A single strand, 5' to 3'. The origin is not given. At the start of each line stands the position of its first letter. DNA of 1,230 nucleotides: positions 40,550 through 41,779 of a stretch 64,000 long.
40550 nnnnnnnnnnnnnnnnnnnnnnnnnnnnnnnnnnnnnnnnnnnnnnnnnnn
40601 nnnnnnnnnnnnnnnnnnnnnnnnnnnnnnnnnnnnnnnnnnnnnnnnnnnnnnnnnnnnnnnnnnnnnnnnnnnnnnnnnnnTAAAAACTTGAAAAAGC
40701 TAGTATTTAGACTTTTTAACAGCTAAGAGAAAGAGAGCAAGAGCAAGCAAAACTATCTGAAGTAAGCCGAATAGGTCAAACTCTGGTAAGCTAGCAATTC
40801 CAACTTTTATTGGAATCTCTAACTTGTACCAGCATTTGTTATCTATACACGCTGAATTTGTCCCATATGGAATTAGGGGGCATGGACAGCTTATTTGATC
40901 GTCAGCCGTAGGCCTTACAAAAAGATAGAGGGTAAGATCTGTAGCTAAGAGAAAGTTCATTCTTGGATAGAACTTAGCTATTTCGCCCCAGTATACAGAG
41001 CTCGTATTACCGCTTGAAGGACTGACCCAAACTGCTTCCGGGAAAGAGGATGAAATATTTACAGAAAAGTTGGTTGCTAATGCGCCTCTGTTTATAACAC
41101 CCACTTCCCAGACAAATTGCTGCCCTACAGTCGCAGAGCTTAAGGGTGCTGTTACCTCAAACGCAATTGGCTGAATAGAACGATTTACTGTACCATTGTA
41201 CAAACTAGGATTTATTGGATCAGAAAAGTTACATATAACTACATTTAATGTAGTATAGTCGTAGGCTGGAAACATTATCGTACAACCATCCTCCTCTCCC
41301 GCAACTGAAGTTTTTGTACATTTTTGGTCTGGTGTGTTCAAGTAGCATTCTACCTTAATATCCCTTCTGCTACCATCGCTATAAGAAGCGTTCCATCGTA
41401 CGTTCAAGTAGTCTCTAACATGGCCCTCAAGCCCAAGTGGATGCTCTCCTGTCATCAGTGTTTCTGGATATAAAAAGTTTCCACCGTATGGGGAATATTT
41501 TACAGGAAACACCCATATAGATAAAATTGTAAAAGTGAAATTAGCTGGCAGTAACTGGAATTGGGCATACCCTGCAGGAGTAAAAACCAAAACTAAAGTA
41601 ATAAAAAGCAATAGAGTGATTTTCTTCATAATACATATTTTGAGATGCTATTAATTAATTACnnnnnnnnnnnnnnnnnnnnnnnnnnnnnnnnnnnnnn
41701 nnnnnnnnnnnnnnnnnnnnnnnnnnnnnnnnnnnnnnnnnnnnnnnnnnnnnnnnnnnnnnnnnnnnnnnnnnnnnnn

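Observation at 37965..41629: YfhO-like GT-C membrane protein + GT2 + PEF-CTERM-type surface glycoprotein: a possible self-contained surface-protein glycosylation and sorting module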

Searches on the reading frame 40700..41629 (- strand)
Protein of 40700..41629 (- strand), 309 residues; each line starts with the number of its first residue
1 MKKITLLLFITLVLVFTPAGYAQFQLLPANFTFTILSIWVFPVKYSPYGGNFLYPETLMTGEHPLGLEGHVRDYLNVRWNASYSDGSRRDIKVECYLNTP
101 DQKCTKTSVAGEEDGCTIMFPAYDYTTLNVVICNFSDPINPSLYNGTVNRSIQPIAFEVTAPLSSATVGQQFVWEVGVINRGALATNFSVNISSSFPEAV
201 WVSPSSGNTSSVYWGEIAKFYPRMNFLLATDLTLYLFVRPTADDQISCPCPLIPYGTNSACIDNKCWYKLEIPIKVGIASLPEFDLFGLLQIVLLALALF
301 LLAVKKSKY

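Call 3: search_protein_families(library=pfam, proteins=[window:40700-41629:-], max_evalue=0.1)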
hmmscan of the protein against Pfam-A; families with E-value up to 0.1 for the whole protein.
window:40700-41629:- (309 aa): 1 family
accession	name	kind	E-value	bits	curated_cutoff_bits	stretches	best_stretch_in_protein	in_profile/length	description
PF12735.13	IgD3_Trs65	-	0.015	15.3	27.4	1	155-188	25-58/172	TRAPP trafficking subunit Trs65 IgD3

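Call 4: search_protein_families(library=ncbifam, proteins=[window:40700-41629:-], max_evalue=1)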
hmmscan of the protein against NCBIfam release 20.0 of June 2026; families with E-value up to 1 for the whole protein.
window:40700-41629:- (309 aa): 0 families

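Call 10: find_homologous_proteins(query=window:40700-41629:-, max_evalue=0.001)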
Query window:40700-41629:- (309 aa): 6 proteins with E <= 0.001 among 2426 candidates.
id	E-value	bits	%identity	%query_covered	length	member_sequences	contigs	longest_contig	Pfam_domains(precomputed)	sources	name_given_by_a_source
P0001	2.0e-208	709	100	100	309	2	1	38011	-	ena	-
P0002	4.4e-159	547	77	100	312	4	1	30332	-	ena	-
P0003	9.1e-153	526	74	100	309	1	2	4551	-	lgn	-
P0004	6.3e-138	477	69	94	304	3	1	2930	-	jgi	jgi:hypothetical protein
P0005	3.7e-87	310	52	89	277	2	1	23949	-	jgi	jgi:hypothetical protein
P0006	6.9e-28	116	32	94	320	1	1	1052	-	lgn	-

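Call 12: find_encoding_contigs(protein=P0002, flank=10000, max_places=3)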
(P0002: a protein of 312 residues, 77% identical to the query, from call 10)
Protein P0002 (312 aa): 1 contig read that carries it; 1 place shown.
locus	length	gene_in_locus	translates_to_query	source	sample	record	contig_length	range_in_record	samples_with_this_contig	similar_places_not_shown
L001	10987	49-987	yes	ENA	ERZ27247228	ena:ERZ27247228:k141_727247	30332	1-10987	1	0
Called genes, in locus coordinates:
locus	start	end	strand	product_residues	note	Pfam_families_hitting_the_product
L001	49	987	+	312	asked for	-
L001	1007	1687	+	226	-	PF00535:Glycos_transf_2, PF10111:Glyco_tranf_2_2 (weak), PF13641:Glyco_tranf_2_3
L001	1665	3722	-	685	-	PF10131:PTPS_related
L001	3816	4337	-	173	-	PF03266:NTPase_1, PF10649:DUF2478, PF13401:AAA_22 (weak)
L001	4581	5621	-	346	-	PF13191:AAA_16, PF01637:ATPase_2, PF13401:AAA_22, PF00004:AAA, PF22703:Cdc6_lid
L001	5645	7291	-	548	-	PF01921:tRNA-synt_1f, PF09334:tRNA-synt_1g (faint), PF19269:Anticodon_2 (weak)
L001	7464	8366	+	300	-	PF26553:PDDEXK_19, PF01381:HTH_3, PF12844:HTH_19 (weak)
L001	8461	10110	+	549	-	PF00118:Cpn60_TCP1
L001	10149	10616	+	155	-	-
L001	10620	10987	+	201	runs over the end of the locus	-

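Call 13: find_encoding_contigs(protein=P0005, flank=10000, max_places=3)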
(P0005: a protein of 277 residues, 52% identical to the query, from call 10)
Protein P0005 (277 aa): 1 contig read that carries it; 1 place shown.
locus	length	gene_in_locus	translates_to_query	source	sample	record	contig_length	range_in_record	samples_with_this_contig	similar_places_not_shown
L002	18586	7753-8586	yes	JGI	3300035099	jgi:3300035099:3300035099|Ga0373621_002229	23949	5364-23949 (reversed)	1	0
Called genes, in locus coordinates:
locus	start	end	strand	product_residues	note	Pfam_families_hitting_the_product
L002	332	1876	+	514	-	PF02885:Glycos_trans_3N, PF00591:Glycos_transf_3, PF07831:PYNP_C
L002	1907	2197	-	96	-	PF01918:Alba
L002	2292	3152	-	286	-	-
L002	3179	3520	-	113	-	-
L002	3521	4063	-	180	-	-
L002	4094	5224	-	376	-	PF02881:SRP54_N, PF00448:SRP54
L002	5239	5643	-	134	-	PF01920:Prefoldin_2 (faint), PF02996:Prefoldin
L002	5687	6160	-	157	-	-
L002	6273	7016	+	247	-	-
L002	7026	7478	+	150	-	PF01850:PIN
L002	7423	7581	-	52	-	-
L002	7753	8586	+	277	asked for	-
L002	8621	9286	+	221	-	PF00535:Glycos_transf_2, PF10111:Glyco_tranf_2_2, PF13641:Glyco_tranf_2_3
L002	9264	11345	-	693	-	PF10131:PTPS_related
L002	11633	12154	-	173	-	PF03266:NTPase_1, PF10649:DUF2478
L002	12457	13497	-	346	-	PF13191:AAA_16, PF01637:ATPase_2 (weak), PF13401:AAA_22, PF00004:AAA (weak), PF22703:Cdc6_lid, PF09079:WHD_Cdc6 (weak)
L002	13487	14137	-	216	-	PF01411:tRNA-synt_2c, PF07973:tRNA_SAD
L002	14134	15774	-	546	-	PF01921:tRNA-synt_1f, PF09334:tRNA-synt_1g (faint), PF19269:Anticodon_2 (faint)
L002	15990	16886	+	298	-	PF26553:PDDEXK_19, PF01381:HTH_3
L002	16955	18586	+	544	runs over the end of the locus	PF00118:Cpn60_TCP1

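Call 63: predict_structure(alignment_id=A1)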
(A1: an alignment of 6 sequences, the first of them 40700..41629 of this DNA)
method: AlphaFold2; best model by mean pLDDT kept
length: 309 residues; sequences in the alignment: 6
mean_pLDDT: 56.1   pTM: 0.46
mean pLDDT of the five models: 56.1, 51.8, 47.7, 34.3, 34.0
residues with pLDDT >= 90: 0; 70-90: 60; 50-70: 141; < 50: 108
segments of 3 or more residues with pLDDT < 50: 16-73, 121-130, 142-155, 162-168, 212-214, 277-286
pLDDT, mean of each block of 10 residues (from residue 1): 61 47 33 38 41 35 33 52 63 61 63 62 43 62 37 45 47 65 60 74 71 59 61 73 76 62 81 52 48 72 62
secondary structure, 60 per line:
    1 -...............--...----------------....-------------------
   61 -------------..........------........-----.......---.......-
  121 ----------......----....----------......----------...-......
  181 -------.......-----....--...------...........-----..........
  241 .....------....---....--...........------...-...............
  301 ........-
elements in order: H2-16 E38-41 E74-83 E90-97 E103-109 E113-119 E131-136 H141-144 E155-160 E171-173 E175-180 E188-194 E200-203 E206-208 E215-225 E231-240 H241-245 H252-255 E259-262 E265-275 H286-308

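Call 66: search_protein_representatives(alignment_id=A1)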
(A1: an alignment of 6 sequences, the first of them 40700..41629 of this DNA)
Query: 6 sequences, 311 profile positions. Proteins with E-value up to 0.001 (for the whole library): 215; up to 1e-10: 154; up to 1e-30: 55. The best 150 are listed.
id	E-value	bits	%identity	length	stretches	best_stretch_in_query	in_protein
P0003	3.0e-164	561.8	-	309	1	1-311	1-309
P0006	1.3e-126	438.2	-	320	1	1-307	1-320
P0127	9.8e-67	241.5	-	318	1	1-309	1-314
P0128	3.5e-66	239.7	-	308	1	4-302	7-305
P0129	1.9e-63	230.7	-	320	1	4-308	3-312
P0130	2.0e-63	230.6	-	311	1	3-306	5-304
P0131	7.8e-63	228.7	-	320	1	10-303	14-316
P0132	9.3e-63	228.4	-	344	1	2-308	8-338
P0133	5.2e-62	226.0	-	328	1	12-306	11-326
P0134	8.7e-62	225.2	-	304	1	1-306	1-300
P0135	1.0e-58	215.2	-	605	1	60-307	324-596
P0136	3.3e-58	213.5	-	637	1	62-307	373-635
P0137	9.0e-57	208.8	-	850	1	62-305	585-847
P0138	2.6e-56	207.3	-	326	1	6-307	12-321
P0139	1.1e-55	205.2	-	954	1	62-307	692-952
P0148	2.4e-48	181.1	-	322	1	7-310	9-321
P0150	4.4e-46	173.7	-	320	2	67-308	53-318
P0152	9.5e-44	166.0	-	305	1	58-307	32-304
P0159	1.9e-39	151.8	-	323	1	4-303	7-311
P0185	6.4e-28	114.0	-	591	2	75-241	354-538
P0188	9.2e-28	113.5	-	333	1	68-311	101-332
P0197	5.0e-25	104.5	-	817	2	75-238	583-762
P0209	1.2e-22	96.6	-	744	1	67-310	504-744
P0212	5.5e-22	94.5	-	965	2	66-237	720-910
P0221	7.3e-20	87.5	-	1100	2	71-243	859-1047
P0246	6.4e-16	74.6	-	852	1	71-310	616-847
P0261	4.1e-14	68.6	-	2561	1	85-309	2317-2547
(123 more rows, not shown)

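Call 69: search_protein_families(library=ncbifam, proteins=[P0197, P0212, P0221, P0135, P0150, P0188, P0209, P0246, P0152, P0185], max_evalue=10)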
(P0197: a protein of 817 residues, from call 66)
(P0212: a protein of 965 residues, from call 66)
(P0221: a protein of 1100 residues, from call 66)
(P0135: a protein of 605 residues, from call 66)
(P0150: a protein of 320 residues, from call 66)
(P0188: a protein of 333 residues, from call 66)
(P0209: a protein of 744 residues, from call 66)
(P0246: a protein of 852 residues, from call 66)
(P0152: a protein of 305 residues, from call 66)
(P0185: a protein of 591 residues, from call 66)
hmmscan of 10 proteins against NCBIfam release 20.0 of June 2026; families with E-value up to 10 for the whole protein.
P0197 (817 aa): 1 family
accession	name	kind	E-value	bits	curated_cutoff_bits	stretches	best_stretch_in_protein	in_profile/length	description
NF058595.1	invert_tail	domain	0.62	10.4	37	1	386-432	68-112/113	lipo-invert putative C-terminal anchoring domain-containing protein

P0212 (965 aa): 3 families
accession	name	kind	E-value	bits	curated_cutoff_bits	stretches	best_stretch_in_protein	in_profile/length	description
NF047446.1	barrel_OmpL47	domain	1.1e-23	83.5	40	3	295-362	3-66/68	OmpL47-type beta-barrel domain-containing protein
NF047441.1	Lepto_OmpL47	equivalog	4.2e-14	52.9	250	2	129-248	104-221/336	multi-beta-barrel domain surface protein OmpL47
NF041740.1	choice_anch_T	equivalog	0.0012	18.1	70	2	483-588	53-160/259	choice-of-anchor T family protein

P0221 (1100 aa): 5 families
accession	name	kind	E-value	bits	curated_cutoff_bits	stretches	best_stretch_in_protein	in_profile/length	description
NF047446.1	barrel_OmpL47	domain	0.00026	21.4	40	1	444-484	24-62/68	OmpL47-type beta-barrel domain-containing protein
TIGR01451.2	B_ant_repeat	repeat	0.0013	18.7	24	1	614-645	11-41/53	DUF11 type repeat protein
NF047441.1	Lepto_OmpL47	equivalog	0.018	14.7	250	1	463-501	295-334/336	multi-beta-barrel domain surface protein OmpL47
NF033510.3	Ca_tandemer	repeat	0.05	14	50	1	441-480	55-95/96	Ca2+-stabilized repeat-containing adhesin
NF041740.1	choice_anch_T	equivalog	0.36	9.9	70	2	968-999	155-186/259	choice-of-anchor T family protein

P0135 (605 aa): 0 families

P0150 (320 aa): 0 families

P0188 (333 aa): 1 family
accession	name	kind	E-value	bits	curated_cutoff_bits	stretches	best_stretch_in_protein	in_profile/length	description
NF058579.1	CPR_pilus_PamT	equivalog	8.5e-06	25.3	240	1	5-79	4-78/241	CPR-type pilus protein PamT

P0209 (744 aa): 0 families

P0246 (852 aa): 0 families

P0152 (305 aa): 0 families

P0185 (591 aa): 1 family
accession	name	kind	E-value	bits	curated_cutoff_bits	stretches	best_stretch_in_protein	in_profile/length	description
NF058595.1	invert_tail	domain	0.0016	18.8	37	1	154-200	68-112/113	lipo-invert putative C-terminal anchoring domain-containing protein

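Call 76: find_homologous_proteins(query=A5, max_evalue=0.00001)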
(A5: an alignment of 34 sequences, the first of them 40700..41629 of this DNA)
Query A5 (34 sequences) (309 aa, profile of the alignment): 25 proteins with E <= 0.00001 among 8000 candidates.
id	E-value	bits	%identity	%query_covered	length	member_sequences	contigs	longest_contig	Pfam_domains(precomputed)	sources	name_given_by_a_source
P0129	4.4e-117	409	32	94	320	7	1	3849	-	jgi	jgi:hypothetical protein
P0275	1.7e-113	397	33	88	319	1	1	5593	-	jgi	jgi:hypothetical protein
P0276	1.6e-110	387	35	92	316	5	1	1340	-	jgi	jgi:hypothetical protein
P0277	5.3e-108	379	32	90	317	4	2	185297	-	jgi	jgi:hypothetical protein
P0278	1.4e-107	377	31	97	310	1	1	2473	-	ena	-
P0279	1.3e-106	374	36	78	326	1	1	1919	-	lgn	-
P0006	1.6e-106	374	32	94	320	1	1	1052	-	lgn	-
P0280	5.5e-106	372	31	98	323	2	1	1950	-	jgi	jgi:hypothetical protein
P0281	6.7e-106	372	33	93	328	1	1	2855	-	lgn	-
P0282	3.4e-98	347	30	89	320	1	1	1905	-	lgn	-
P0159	1.0e-97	345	27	98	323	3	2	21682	-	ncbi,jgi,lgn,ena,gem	-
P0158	3.0e-97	343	28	79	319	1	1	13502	-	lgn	-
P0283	2.1e-95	337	33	76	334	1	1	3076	-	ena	-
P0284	3.4e-95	337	30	92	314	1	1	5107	-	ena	-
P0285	7.7e-95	336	30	91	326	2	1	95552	-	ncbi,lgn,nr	ncbi:MAG: hypothetical protein HY833_00420 [Candidatus Aenigmarchaeota archaeon]|nr:hypothetical pro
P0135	1.5e-93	331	32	73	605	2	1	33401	-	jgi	-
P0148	7.2e-93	329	31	100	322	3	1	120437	-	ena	-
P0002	6.4e-91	323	77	100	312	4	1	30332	-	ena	-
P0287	2.5e-90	321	33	82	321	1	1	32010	-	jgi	jgi:hypothetical protein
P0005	3.9e-77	277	52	89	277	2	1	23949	-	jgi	jgi:hypothetical protein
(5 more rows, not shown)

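Call 77: find_encoding_contigs(protein=P0277, flank=10000, max_places=2)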
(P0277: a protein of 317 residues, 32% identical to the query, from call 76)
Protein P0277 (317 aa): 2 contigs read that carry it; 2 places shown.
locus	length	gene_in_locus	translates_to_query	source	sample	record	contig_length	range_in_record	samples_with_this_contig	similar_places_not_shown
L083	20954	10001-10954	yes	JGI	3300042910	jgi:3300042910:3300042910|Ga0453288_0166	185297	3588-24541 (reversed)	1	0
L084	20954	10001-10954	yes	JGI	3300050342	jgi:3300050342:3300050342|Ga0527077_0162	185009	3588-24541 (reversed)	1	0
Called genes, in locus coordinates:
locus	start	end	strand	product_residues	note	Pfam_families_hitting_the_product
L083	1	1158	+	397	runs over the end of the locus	PF14307:Glyco_tran_WbsX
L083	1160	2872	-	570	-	-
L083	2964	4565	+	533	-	-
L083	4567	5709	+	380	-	PF00534:Glycos_transf_1, PF13692:Glyco_trans_1_4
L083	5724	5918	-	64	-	-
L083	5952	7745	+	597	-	PF26626:DUF8201, PF13231:PMT_2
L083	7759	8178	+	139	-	-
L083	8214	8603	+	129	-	-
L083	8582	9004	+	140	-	-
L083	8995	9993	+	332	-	PF13620:CarboxypepD_reg, PF13715:CarbopepD_reg_2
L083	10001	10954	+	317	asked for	-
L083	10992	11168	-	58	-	-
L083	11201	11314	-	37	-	-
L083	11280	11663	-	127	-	PF01909:NTP_transf_2, PF18765:Polbeta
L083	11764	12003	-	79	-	PF10130:PIN_2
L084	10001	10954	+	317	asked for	-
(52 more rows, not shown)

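Call 78: find_encoding_contigs(protein=P0285, flank=10000, max_places=2)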
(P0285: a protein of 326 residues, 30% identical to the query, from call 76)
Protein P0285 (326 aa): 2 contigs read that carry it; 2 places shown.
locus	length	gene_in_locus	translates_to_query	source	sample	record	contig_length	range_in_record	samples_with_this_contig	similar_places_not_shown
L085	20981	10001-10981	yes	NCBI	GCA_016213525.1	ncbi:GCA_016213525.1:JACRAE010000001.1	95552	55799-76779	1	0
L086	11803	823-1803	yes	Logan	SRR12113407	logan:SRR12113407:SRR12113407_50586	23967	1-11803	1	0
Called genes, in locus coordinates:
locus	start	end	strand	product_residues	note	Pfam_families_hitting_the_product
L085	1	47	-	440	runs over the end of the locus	PF02881:SRP54_N, PF00448:SRP54, PF02978:SRP_SPB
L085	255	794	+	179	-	PF00160:Pro_isomerase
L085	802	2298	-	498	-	PF02881:SRP54_N (weak), PF00448:SRP54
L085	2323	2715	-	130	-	PF02996:Prefoldin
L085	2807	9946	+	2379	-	PF21722:Gly_rich_2, PF02210:Laminin_G_2 (faint), PF13385:Laminin_G_3, PF02973:Sialidase (faint), PF13385:Laminin_G_3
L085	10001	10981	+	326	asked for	-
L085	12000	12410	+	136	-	PF00293:NUDIX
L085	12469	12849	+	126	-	-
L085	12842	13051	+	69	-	-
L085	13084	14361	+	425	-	PF00009:GTP_EFTU, PF01926:MMR_HSR1 (faint), PF03144:GTP_EFTU_D2, PF03143:GTP_EFTU_D3, PF22594:GTP-eEF1A_C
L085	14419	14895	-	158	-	-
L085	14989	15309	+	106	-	PF00338:Ribosomal_S10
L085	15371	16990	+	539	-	PF06418:CTP_synth_N, PF00117:GATase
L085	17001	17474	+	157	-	PF04307:YdjM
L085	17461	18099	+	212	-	PF22175:Ogg-HhH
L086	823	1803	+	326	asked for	-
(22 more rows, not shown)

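Call 79: find_encoding_contigs(protein=P0148, flank=10000, max_places=2)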
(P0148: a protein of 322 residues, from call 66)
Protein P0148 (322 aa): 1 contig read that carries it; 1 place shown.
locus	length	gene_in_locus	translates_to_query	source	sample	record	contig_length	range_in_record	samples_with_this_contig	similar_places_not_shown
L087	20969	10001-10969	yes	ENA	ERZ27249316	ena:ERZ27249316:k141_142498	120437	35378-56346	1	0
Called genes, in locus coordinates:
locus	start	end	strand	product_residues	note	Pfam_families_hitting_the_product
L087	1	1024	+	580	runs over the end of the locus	-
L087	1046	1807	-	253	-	PF00142:Fer4_NifH (faint), PF01656:CbiA, PF02374:ArsA_ATPase (weak), PF06564:CBP_BcsQ (faint), PF10609:ParA, PF13614:AAA_31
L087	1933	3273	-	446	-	PF02881:SRP54_N, PF06414:Zeta_toxin (weak), PF10609:ParA (weak), PF00448:SRP54, PF01656:CbiA (weak), PF02492:cobW (faint), PF02978:SRP_SPB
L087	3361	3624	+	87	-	PF01521:Fe-S_biosyn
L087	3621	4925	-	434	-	-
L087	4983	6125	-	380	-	PF02881:SRP54_N, PF00448:SRP54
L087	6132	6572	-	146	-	PF01920:Prefoldin_2 (faint), PF02996:Prefoldin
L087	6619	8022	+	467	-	PF12706:Lactamase_B_2, PF00753:Lactamase_B (weak), PF07521:RMMBL (weak)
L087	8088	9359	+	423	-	PF13506:Glyco_transf_21 (weak), PF00535:Glycos_transf_2, PF10111:Glyco_tranf_2_2, PF13641:Glyco_tranf_2_3, PF13632:Glyco_trans_2_3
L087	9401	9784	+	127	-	-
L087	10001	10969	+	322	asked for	-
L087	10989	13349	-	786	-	PF02463:SMC_N (weak), PF13476:AAA_23, PF04423:Rad50_zn_hook (weak)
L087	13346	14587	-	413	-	PF00149:Metallophos, PF12850:Metallophos_2 (faint)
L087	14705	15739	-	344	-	PF04055:Radical_SAM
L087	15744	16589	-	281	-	PF01875:Memo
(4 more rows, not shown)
